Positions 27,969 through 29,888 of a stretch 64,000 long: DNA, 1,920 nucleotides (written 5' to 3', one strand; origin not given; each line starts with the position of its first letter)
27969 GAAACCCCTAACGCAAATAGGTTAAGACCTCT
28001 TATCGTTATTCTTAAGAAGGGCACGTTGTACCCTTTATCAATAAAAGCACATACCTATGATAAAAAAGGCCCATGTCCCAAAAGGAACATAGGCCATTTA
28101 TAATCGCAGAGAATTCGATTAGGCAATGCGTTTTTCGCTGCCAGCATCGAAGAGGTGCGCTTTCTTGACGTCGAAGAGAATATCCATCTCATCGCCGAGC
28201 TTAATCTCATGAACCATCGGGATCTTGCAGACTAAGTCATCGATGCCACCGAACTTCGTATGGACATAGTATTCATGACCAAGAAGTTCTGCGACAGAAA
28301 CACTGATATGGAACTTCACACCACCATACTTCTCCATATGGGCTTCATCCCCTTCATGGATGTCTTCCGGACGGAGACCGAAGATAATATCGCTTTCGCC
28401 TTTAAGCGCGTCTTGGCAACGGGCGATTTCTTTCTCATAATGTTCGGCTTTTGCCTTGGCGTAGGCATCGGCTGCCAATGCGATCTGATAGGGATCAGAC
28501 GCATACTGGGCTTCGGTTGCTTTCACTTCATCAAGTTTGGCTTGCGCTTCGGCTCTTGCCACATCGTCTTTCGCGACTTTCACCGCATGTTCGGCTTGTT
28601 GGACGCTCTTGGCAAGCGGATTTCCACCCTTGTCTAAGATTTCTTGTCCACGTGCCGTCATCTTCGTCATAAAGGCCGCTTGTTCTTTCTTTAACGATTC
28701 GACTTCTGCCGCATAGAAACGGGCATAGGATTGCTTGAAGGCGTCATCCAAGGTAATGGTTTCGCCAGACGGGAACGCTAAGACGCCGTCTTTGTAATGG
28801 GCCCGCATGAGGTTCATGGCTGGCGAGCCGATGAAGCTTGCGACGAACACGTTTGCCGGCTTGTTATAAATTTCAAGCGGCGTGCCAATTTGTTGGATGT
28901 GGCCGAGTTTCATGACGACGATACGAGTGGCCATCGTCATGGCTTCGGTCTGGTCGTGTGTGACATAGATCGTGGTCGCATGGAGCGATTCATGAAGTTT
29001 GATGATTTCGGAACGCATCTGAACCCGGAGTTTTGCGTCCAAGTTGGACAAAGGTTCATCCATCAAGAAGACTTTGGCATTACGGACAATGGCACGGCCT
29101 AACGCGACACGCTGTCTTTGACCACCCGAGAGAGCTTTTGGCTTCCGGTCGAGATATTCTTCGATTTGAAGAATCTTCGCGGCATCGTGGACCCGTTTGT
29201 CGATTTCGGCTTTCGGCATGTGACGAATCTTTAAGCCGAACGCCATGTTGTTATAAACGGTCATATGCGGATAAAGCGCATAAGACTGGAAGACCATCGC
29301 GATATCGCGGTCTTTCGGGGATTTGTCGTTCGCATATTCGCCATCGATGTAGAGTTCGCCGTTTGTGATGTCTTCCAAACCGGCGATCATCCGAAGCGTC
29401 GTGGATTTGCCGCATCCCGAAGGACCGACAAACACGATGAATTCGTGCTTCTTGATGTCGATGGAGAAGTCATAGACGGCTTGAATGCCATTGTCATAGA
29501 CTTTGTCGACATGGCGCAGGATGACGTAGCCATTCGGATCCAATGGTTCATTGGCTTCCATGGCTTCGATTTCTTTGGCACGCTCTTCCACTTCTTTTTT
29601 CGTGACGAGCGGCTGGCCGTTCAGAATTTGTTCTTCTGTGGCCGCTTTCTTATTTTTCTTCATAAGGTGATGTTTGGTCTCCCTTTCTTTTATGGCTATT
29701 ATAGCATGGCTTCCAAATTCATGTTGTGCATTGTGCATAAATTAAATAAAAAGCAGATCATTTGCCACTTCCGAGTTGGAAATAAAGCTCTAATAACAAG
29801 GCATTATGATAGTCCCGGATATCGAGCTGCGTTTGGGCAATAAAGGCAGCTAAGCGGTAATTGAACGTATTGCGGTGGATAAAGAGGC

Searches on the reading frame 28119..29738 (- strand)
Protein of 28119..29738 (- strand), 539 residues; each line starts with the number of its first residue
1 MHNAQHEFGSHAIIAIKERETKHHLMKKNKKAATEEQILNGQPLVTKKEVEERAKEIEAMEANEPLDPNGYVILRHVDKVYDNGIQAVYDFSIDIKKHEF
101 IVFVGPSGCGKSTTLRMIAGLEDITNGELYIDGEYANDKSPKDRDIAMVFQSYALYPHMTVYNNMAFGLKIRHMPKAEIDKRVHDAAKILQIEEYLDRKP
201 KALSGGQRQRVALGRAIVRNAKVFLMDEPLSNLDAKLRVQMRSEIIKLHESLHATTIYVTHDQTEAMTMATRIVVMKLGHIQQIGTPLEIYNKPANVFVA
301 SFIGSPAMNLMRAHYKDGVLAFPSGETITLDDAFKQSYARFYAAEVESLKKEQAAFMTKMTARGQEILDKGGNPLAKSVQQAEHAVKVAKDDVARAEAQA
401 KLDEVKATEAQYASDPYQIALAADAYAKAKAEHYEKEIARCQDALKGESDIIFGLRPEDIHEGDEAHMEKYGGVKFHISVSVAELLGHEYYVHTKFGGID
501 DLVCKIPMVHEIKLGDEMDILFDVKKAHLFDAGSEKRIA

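Call 19: find_related_loci(query=window:28119-29738:-, collection=genome_contigs, flank=4000)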
Query window:28119-29738:- (539 aa) in genome_contigs; peptide patterns used: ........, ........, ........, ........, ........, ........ (x = any residue, [..] = any of these).
600 stretches matched a pattern (row limit reached: there are more); 600 encode a relative of the query (tblastn E <= 1e-3); the best 80 are kept; 80 distinct loci.
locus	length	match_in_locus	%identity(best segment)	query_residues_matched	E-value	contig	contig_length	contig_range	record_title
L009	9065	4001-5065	76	69-531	3e-131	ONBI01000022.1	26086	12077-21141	uncultured Clostridiales bacterium isolate RUG150 genome assembly, contig: scaffold_1156, whole genome shotgun sequence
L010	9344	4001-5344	48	66-538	6e-130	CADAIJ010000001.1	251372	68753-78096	MAG: uncultured Erysipelotrichaceae bacterium isolate RUG13318 genome assembly, contig: RUG13318_asm_1, whole genome sho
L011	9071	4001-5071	80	74-538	2e-128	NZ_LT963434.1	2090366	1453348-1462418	Massilicoli timonensis strain Marseille-P3755, whole genome shotgun sequence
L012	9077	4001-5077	75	74-538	2e-123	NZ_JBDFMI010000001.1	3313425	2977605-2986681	Bacillus sp. 1P06AnD contig_1, whole genome shotgun sequence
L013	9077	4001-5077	75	74-538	2e-123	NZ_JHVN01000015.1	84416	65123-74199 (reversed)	Anoxybacillus tepidamans PS2 N667DRAFT_scaffold00014.14_C, whole genome shotgun sequence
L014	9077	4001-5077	71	74-538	8e-122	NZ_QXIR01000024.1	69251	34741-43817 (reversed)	Bacillus salacetis strain SKP7-4 24, whole genome shotgun sequence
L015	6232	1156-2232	72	74-538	2e-121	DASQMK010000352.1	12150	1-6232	MAG TPA_asm: Metabacillus sp. isolate SMAG_U10746 k141_36419, whole genome shotgun sequence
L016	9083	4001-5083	71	72-538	8e-122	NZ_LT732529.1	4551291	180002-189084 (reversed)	Litchfieldia sinesaloumensis strain Marseille-P3516T, whole genome shotgun sequence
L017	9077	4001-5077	70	74-538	3e-120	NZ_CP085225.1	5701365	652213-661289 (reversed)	Mesobacillus maritimus strain ADH-29 chromosome, complete genome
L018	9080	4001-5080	75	74-538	5e-118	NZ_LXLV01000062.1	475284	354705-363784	Bacillus mycoides strain GOE10 BWGOE10_contig000062, whole genome shotgun sequence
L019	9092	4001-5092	74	74-539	4e-118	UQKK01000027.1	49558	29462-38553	uncultured Ruminococcus sp. isolate UMGS362 genome assembly, contig: NODE_476_length_49558_cov_10.666990, whole genome s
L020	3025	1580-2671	74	74-539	4e-122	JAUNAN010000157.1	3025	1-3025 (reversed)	MAG: Lachnospiraceae bacterium isolate S19M_St_46 NODE_9917_length_3025_cov_16.583838, whole genome shotgun sequence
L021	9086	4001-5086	69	72-538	1e-117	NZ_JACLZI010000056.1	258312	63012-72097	Aquibacillus kalidii strain HU2P27 561, whole genome shotgun sequence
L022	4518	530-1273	73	72-318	9e-119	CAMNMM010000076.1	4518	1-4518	MAG: uncultured Bacillales bacterium isolate SRR873597_bin.171_metaWRAP_v1.3_MAG genome assembly, contig: NODE.59793_len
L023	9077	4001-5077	69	74-538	2e-117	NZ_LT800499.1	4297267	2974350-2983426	Halobacillus massiliensis strain Marseille-P3554, whole genome shotgun sequence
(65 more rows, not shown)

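Call 39: find_encoding_contigs(protein=window:28119-29663:-, flank=1500, max_places=10)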
Protein window:28119-29663:- (514 aa): 4 contigs read that carry it; 1 place shown.
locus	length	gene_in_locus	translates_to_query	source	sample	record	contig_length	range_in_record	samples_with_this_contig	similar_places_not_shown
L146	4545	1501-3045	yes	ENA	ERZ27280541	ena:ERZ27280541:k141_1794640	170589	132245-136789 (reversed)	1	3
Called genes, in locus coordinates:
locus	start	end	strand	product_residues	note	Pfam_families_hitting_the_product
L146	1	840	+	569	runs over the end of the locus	PF00128:Alpha-amylase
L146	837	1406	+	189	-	PF13556:HTH_30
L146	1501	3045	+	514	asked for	PF00005:ABC_tran, PF17912:OB_MalK (faint), PF08402:TOBE_2 (faint)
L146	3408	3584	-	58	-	-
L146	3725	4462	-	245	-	-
